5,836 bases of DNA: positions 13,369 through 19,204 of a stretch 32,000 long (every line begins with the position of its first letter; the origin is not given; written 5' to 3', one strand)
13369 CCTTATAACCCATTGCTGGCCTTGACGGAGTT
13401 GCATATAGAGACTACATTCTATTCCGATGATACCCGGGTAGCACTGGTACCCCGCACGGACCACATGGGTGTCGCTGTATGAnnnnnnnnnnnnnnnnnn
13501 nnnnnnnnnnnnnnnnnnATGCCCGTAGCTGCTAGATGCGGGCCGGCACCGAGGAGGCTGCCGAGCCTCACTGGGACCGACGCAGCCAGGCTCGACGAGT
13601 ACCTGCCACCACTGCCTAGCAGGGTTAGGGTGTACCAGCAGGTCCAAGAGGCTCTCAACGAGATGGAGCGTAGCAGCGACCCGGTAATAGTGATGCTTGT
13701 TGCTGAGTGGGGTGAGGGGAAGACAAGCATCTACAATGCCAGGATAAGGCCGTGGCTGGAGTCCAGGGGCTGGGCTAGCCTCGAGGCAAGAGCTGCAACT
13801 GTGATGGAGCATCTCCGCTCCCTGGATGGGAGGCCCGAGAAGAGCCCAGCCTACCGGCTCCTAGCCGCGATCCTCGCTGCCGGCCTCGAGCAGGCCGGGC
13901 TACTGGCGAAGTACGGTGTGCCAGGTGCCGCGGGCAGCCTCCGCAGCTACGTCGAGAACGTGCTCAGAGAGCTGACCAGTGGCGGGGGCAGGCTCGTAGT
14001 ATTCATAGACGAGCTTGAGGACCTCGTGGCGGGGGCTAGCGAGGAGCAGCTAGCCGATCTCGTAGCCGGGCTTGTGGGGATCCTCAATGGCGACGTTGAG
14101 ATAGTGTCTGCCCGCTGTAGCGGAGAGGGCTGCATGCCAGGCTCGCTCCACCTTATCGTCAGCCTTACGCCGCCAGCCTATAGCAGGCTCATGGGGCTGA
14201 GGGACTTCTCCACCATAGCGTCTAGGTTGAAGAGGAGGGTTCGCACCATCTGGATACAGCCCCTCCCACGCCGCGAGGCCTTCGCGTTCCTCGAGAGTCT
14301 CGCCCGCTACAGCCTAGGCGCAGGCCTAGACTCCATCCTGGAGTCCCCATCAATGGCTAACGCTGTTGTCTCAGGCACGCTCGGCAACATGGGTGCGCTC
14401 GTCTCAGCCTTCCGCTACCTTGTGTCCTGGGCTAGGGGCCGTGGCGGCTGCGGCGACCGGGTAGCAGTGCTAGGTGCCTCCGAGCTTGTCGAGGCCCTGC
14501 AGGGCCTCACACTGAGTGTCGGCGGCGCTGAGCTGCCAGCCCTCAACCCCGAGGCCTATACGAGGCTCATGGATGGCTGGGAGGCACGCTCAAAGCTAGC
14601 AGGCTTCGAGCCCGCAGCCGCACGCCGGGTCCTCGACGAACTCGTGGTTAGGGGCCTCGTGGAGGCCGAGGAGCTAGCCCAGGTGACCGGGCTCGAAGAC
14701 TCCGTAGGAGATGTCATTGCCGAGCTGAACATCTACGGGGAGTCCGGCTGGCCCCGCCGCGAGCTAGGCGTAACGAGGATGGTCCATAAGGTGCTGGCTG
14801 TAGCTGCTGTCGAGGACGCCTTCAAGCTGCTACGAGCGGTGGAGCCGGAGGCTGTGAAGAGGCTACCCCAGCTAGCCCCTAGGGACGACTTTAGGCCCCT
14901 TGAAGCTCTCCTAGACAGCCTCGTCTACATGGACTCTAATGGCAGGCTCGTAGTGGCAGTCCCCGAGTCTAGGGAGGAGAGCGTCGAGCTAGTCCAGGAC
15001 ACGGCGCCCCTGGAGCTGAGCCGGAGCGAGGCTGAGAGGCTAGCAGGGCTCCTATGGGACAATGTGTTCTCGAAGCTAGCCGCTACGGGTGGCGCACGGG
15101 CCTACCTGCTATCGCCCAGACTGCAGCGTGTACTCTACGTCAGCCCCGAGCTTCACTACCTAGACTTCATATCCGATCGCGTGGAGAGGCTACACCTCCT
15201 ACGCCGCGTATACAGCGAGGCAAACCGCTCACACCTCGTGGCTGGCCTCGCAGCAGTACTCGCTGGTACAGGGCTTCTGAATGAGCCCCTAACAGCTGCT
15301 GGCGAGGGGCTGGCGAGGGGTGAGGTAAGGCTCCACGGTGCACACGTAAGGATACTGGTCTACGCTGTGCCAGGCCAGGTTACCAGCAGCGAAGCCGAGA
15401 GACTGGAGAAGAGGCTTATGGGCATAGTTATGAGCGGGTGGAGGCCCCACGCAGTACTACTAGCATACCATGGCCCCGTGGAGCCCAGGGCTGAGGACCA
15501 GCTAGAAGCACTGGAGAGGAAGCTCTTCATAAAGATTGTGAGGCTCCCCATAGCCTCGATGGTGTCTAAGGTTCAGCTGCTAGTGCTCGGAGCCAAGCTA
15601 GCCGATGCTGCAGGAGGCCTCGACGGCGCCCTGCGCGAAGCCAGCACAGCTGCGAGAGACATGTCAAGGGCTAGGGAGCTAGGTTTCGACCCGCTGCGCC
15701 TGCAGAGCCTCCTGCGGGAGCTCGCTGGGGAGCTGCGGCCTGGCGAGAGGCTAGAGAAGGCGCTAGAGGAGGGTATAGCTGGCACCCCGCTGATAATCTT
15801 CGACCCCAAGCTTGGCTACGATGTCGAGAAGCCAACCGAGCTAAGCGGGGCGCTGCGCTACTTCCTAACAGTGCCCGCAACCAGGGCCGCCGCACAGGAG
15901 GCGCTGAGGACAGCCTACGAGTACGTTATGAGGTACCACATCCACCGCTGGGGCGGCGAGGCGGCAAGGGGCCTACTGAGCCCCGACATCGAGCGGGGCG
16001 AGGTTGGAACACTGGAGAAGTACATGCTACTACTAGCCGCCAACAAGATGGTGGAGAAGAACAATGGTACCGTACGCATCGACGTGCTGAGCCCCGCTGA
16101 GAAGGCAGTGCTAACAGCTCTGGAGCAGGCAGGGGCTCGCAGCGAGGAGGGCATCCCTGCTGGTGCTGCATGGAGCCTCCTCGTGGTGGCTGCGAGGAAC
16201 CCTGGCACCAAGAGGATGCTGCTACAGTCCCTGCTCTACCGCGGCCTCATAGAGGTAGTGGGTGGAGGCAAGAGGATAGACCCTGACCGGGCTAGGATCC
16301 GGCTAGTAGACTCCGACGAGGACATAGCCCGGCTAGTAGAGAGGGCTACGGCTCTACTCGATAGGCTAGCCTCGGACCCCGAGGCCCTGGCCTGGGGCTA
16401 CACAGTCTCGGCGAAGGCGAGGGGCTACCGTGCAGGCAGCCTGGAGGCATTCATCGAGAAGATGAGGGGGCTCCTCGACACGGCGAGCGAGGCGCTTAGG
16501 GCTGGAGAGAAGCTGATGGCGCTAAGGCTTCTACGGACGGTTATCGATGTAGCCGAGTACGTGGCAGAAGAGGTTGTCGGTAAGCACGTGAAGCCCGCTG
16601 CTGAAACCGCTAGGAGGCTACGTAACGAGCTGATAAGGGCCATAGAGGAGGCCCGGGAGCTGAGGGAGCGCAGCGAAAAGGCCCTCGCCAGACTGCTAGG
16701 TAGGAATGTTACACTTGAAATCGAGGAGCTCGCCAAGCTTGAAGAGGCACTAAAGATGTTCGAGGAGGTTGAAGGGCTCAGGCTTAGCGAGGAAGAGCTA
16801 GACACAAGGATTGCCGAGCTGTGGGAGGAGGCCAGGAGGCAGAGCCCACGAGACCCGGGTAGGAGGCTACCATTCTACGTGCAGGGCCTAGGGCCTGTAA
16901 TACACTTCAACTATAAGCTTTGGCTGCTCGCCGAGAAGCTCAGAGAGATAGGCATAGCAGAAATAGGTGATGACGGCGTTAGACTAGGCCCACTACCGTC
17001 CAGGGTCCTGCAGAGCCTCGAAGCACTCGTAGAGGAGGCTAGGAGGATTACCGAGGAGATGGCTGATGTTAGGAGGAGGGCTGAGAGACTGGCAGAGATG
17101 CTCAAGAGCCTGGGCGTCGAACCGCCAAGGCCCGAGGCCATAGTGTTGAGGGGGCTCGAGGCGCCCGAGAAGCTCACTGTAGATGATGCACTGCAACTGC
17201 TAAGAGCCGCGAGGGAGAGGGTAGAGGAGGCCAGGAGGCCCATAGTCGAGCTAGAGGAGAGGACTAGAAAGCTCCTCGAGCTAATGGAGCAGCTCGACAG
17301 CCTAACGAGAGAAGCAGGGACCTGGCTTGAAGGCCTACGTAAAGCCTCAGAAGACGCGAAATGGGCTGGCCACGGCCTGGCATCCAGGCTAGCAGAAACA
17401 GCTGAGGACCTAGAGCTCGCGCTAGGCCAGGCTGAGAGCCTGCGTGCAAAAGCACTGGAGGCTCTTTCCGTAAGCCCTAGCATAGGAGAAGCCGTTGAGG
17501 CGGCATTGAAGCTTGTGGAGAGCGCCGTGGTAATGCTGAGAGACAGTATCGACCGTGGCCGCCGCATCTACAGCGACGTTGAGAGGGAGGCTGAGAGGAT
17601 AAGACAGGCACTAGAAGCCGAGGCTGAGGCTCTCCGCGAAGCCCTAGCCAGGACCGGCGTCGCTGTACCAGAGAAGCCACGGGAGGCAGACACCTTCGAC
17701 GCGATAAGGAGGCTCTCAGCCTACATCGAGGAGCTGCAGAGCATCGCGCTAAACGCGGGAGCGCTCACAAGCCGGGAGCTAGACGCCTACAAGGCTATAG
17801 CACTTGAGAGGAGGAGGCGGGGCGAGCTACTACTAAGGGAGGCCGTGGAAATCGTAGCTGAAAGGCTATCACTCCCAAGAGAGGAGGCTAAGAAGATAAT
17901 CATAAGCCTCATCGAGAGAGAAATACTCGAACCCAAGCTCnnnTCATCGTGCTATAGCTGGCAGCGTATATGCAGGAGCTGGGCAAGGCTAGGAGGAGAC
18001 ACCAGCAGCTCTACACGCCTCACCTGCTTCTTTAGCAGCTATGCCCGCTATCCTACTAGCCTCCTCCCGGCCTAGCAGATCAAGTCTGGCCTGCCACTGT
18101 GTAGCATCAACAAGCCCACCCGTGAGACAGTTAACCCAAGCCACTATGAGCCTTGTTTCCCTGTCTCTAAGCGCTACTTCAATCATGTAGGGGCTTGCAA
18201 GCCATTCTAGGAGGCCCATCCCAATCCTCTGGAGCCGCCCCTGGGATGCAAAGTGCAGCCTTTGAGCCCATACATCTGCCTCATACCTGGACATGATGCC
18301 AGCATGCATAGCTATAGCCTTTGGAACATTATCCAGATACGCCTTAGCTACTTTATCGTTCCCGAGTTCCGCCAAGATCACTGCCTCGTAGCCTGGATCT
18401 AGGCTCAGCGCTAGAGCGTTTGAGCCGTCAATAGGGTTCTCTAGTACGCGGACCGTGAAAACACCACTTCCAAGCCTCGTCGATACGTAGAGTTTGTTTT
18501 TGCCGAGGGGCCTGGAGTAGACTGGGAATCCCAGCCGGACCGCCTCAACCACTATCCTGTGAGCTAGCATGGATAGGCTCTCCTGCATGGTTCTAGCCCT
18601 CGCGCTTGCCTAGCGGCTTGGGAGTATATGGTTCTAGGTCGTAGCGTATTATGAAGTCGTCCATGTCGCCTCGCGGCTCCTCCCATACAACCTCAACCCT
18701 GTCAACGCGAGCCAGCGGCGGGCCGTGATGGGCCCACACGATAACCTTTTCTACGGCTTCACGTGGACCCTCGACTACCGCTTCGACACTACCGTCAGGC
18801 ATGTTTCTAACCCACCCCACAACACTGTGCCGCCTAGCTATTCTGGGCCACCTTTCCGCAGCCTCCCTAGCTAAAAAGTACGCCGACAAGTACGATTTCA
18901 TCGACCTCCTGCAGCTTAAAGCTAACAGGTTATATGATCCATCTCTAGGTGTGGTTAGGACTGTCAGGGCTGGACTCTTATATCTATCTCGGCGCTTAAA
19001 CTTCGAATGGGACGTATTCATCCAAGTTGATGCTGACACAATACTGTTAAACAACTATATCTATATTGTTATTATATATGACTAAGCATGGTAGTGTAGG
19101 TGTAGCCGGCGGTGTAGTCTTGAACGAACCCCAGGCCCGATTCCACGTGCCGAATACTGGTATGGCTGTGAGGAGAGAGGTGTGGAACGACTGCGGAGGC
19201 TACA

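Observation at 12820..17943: Divergent SWIM zinc-finger / giant P-loop NTPase gene pair: candidate uncharacterised two-component system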

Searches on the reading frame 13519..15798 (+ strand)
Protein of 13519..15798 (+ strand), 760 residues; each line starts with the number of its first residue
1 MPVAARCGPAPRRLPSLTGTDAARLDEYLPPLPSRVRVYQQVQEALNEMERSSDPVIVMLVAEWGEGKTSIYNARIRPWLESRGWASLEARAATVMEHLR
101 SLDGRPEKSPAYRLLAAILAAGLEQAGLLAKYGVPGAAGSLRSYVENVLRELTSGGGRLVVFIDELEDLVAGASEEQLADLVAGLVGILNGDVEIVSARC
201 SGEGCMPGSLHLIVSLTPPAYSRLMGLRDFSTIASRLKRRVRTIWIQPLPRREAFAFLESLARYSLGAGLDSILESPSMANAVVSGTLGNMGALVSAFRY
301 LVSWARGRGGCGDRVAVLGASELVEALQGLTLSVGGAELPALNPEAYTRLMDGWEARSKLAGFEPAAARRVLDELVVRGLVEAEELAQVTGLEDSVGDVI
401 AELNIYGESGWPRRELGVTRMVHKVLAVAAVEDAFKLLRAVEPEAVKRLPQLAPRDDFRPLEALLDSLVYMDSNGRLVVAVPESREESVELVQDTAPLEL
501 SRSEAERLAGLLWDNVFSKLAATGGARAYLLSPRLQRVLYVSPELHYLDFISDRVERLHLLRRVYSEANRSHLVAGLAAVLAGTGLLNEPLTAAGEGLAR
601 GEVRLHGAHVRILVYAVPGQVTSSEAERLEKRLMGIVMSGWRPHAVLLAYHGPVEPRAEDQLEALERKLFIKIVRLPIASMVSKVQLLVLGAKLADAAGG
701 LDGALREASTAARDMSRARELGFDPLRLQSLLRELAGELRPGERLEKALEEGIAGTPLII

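Call 56: predict_structure(alignment_id=A3)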
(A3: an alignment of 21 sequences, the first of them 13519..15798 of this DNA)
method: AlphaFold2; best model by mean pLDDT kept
length: 760 residues; sequences in the alignment: 21
mean_pLDDT: 87.2   pTM: 0.71
mean pLDDT of the five models: 87.2, 86.9, 85.7, 85.7, 85.5
residues with pLDDT >= 90: 423; 70-90: 283; 50-70: 44; < 50: 10
segments of 3 or more residues with pLDDT < 50: 1-4, 543-546
pLDDT, mean of each block of 10 residues (from residue 1): 67 77 78 88 94 93 82 91 93 89 82 95 94 90 93 88 83 71 89 89 86 85 73 73 89 93 92 95 89 90 83 90 91 62 86 92 90 96 95 90 88 75 96 95 89 76 94 96 94 84 90 96 94 88 59 71 73 95 89 91 87 92 93 92 95 85 93 89 86 91 93 89 85 87 92 81
secondary structure, 60 per line:
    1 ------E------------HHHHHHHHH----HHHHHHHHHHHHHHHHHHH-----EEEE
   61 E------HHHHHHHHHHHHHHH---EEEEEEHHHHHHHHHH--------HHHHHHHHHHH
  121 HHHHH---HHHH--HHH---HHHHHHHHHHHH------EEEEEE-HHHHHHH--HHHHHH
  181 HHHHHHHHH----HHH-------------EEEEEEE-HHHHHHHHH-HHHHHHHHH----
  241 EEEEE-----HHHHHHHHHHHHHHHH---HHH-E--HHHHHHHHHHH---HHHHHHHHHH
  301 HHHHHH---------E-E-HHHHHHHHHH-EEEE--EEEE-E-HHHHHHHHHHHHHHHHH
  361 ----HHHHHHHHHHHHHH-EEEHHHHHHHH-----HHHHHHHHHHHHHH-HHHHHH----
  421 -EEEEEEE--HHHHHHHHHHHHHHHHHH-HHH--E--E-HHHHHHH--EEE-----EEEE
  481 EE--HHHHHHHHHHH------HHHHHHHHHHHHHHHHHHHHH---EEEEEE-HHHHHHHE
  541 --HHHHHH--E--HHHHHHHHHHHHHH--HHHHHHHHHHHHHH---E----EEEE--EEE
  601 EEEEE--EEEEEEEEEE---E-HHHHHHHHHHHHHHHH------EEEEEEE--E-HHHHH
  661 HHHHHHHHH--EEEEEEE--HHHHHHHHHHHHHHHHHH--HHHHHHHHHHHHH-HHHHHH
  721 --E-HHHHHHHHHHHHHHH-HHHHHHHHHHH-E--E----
elements in order (helices of 4 or more, strands of 3 or more residues): H20-28 H33-51 E57-61 H68-82 E86-91 H92-101 H110-125 H129-132 H141-152 E159-164 H166-172 H175-189 E210-216 H218-226 H228-236 E241-245 H251-266 H277-287 H291-306 H320-329 E331-334 E337-340 H344-360 H365-378 E380-382 H383-390 H396-409 H411-416 E422-428 H431-448 H460-466 E469-471 E477-482 H485-495 H502-522 E526-531 H533-539 H543-548 H554-567 H570-583 E592-595 E598-605 E608-617 H623-638 E645-651 H656-669 E672-678 H681-698 H701-713 H715-720 H725-739 H741-751

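Call 60: fold_search(model_id=the predicted structure, library=pdb)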
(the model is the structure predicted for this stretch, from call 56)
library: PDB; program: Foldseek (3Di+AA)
matches with E <= 10: 1362; with E <= 0.001: 33
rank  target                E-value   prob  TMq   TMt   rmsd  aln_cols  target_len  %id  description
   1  1w5t_A                3.0e-07  1.00  0.29  0.51  13.7       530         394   13  Structure of the Aeropyrum Pernix ORC2 protein (ADPNP-ADP complexes) (released 2004-10-05)
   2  1w5t_C                5.6e-07  1.00  0.27  0.48  17.4       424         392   16  Structure of the Aeropyrum Pernix ORC2 protein (ADPNP-ADP complexes) (released 2004-10-05)
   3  1w5s_B                6.1e-07  1.00  0.28  0.49  15.7       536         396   13  Structure of the Aeropyrum Pernix ORC2 protein (ADP form) (released 2004-10-05)
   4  1w5s_A                1.1e-06  1.00  0.27  0.48  14.1       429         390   15  Structure of the Aeropyrum Pernix ORC2 protein (ADP form) (released 2004-10-05)
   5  1fnn_A                2.3e-06  1.00  0.32  0.59  10.3       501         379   12  CRYSTAL STRUCTURE OF CDC6P FROM PYROBACULUM AEROPHILUM (released 2000-10-04)
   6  2qby_A                5.9e-06  1.00  0.27  0.50  14.7       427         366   13  Crystal structure of a heterodimer of Cdc6/Orc1 initiators bound to origin DNA (from S. solfataricus) (released 2007-09-11)
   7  2qen                  6.5e-06  1.00  0.23  0.46  14.9       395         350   14  The walker-type atpase paby2304 of pyrococcus abyssi (released 2008-07-01)
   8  2v1u_A                2.7e-05  1.00  0.27  0.49  15.8       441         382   16  STRUCTURE OF THE AEROPYRUM PERNIX ORC1 PROTEIN IN COMPLEX WITH DNA (released 2007-09-18)
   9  7jk6_D                3.9e-05  1.00  0.19  0.30  20.3       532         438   12  Structure of Drosophila ORC in the active conformation (released 2020-09-09)
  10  7jgr_G                5.7e-05  1.00  0.26  0.48  16.5       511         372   13  Structure of Drosophila ORC bound to DNA (84 bp) and Cdc6 (released 2020-09-09)
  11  9g0f_B                6.3e-05  1.00  0.25  0.49   8.9       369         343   18  CryoEM structure of PmcTnsC-dsDNA-AMPPNP (released 2025-04-02)
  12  7jgs_C                6.3e-05  1.00  0.25  0.29  16.7       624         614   12  Structure of Drosophila ORC bound to poly(dA/dT) DNA and Cdc6 (conformation 2) (released 2020-09-09)
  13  5v8f_A                7.2e-05  1.00  0.26  0.43  19.5       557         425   12  Structural basis of MCM2-7 replicative helicase loading by ORC-Cdc6 and Cdt1 (released 2017-05-10)
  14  7jpq_D                7.6e-05  1.00  0.27  0.47  16.9       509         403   12  ORC-O2-5: Human Origin Recognition Complex (ORC) with subunits 2,3,4,5 (released 2020-09-02)
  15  4xgc_C                7.9e-05  1.00  0.25  0.32  15.5       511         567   14  Crystal structure of the eukaryotic origin recognition complex (released 2015-04-01)
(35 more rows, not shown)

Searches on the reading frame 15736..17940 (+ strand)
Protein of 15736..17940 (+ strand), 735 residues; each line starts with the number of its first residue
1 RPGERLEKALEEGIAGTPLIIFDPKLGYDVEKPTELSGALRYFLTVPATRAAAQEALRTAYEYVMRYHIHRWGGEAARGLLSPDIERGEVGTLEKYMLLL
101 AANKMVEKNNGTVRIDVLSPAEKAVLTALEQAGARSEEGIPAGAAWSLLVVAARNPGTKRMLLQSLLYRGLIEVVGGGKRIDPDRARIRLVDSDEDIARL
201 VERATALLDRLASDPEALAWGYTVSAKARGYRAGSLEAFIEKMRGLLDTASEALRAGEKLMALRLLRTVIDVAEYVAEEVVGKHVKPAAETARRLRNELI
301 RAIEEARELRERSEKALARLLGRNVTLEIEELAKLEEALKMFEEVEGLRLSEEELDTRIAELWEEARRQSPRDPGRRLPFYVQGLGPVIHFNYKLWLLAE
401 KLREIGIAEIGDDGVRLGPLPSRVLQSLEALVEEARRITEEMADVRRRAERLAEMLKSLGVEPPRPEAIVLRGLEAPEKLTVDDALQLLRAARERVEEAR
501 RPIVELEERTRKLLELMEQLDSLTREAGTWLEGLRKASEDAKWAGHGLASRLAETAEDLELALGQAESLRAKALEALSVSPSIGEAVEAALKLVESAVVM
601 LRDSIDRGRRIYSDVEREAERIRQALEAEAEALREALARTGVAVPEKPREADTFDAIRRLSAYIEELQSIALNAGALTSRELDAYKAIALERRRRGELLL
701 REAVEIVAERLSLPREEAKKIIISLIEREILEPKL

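Call 58: predict_structure(alignment_id=A4)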
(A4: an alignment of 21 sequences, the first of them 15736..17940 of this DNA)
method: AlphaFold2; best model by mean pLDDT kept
length: 735 residues; sequences in the alignment: 21
mean_pLDDT: 85.4   pTM: 0.70
mean pLDDT of the five models: 85.4, 84.5, 80.4, 77.8, 76.1
residues with pLDDT >= 90: 351; 70-90: 308; 50-70: 56; < 50: 20
segments of 3 or more residues with pLDDT < 50: 11-17, 72-77, 467-470
pLDDT, mean of each block of 10 residues (from residue 1): 51 50 76 87 94 94 89 49 81 91 89 90 88 87 85 82 93 80 88 90 96 96 93 96 97 93 95 93 96 97 97 91 88 94 95 97 96 93 91 97 94 90 94 91 85 84 58 71 90 85 86 93 93 88 74 90 92 83 83 93 91 84 76 72 71 78 80 72 75 70 82 84 76 56
secondary structure, 60 per line:
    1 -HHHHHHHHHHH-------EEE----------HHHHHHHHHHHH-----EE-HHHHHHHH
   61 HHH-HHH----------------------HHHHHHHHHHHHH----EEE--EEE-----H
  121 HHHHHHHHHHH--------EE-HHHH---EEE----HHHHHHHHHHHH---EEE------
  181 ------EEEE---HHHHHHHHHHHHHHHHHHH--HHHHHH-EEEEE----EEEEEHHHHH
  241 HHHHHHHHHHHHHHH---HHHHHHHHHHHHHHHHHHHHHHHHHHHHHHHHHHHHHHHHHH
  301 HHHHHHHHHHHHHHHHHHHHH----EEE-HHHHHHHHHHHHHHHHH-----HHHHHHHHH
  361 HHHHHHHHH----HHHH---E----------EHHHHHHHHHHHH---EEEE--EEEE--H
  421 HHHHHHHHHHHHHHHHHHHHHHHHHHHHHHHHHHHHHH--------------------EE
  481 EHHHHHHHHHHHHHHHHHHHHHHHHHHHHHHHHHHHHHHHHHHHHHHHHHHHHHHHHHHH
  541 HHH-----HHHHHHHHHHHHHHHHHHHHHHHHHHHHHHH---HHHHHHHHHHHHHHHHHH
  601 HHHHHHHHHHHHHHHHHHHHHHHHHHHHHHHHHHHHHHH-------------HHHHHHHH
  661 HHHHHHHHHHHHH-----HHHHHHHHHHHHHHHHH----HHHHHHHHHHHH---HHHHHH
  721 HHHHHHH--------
elements in order (helices of 4 or more, strands of 3 or more residues): H2-12 E20-22 H33-44 H53-63 H90-102 E107-109 E112-114 H120-131 H143-146 E150-152 H157-168 E172-174 E187-190 H194-212 H215-220 E222-226 E231-235 H236-255 H259-321 E326-328 H330-346 H352-369 H374-377 H393-404 E408-411 E414-417 H420-458 E479-481 H482-543 H549-579 H583-639 H653-673 H679-695 H700-711 H715-727

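Call 61: fold_search(model_id=the predicted structure, library=pdb)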
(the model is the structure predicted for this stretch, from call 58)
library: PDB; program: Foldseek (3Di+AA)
matches with E <= 10: 173; with E <= 0.001: 0
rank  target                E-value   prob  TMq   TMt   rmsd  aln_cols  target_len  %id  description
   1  8qfc_B                1.6e-02  0.23  0.10  0.11  25.8       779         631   11  UFL1 E3 ligase bound 60S ribosome (released 2024-02-21)
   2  4l3i_A                3.1e-02  0.35  0.11  0.17  30.2       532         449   16  Structure of the microtubule associated protein PRC1 (Protein Regulator of Cytokinesis 1) (released 2013-07-17)
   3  9m5v_A                3.7e-02  0.08  0.08  0.08  55.3       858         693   12  Structure of human TRPC5 bound with (-)-englerin A,class1 (released 2025-07-02)
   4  9qvm_A                5.1e-02  0.23  0.15  0.16  33.8       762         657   11  Cryo-EM reconstruction of the NEDD1 anchor protein and CDK5RAP2 bound to the gamma-tubulin ring complex (released 2025-05-21)
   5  7e4t_A                5.1e-02  0.08  0.08  0.09  57.1       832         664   13  Human TRPC5 apo state structure at 3 angstrom (released 2021-03-31)
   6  9m4w_A                1.4e-01  0.06  0.08  0.09  52.1       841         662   12  Structure of human TRPC5 bound with (-)-englerin A, class 2. (released 2025-07-02)
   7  5ic0                  2.2e-01  0.08  0.08  0.11  40.7       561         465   11  Structural analysis of a talin triple domain module (released 2016-05-18)
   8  7d4q_A                2.9e-01  0.04  0.08  0.09  57.5       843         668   12  Structure of human TRPC5 in complex with HC-070 (released 2021-03-31)
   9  4l6y_B                3.1e-01  0.11  0.10  0.15  30.6       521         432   16  Structure of the microtubule associated protein PRC1 (Protein Regulator of Cytokinesis 1) (released 2013-07-17)
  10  9exz_C                3.8e-01  0.07  0.09  0.11  50.3       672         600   17  Efficient and scalable protein design using a relaxed sequence space (released 2024-10-16)
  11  8e6t_A                3.8e-01  0.02  0.07  0.05  38.3       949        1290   12  Human TRPM2 ion channel in 1 mM BR-ADPR (released 2024-08-14)
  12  4ljz_L                4.0e-01  0.04  0.06  0.09  45.3       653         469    9  Crystal Structure Analysis of the E.coli holoenzyme (released 2013-11-13)
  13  9khk_A                4.5e-01  0.03  0.08  0.09  54.2       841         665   12  Cryo-EM structure of homomeric TRPC channel, class 2 (released 2025-11-12)
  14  7d4p_A                5.2e-01  0.03  0.08  0.08  57.8       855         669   12  Structure of human TRPC5 in complex with clemizole (released 2021-03-31)
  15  6whg_A                5.4e-01  0.04  0.07  0.09  53.8       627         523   11  PI3P and calcium bound full-length TRPY1 in detergent (released 2021-04-21)
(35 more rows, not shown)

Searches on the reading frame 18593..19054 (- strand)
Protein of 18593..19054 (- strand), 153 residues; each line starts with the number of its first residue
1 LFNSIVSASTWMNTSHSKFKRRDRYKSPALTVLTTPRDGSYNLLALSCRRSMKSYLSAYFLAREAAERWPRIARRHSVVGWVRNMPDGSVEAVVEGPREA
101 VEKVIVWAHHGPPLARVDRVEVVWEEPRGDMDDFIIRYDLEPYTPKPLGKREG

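Call 68: search_protein_families(library=pfam, proteins=[window:18593-19054:-], max_evalue=0.001)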
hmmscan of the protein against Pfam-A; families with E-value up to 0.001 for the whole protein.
window:18593-19054:- (153 aa): 1 family
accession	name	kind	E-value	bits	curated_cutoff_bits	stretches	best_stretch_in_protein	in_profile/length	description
PF00708.24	Acylphosphatase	-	3.4e-17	63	22.5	1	71-136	20-85/85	Acylphosphatase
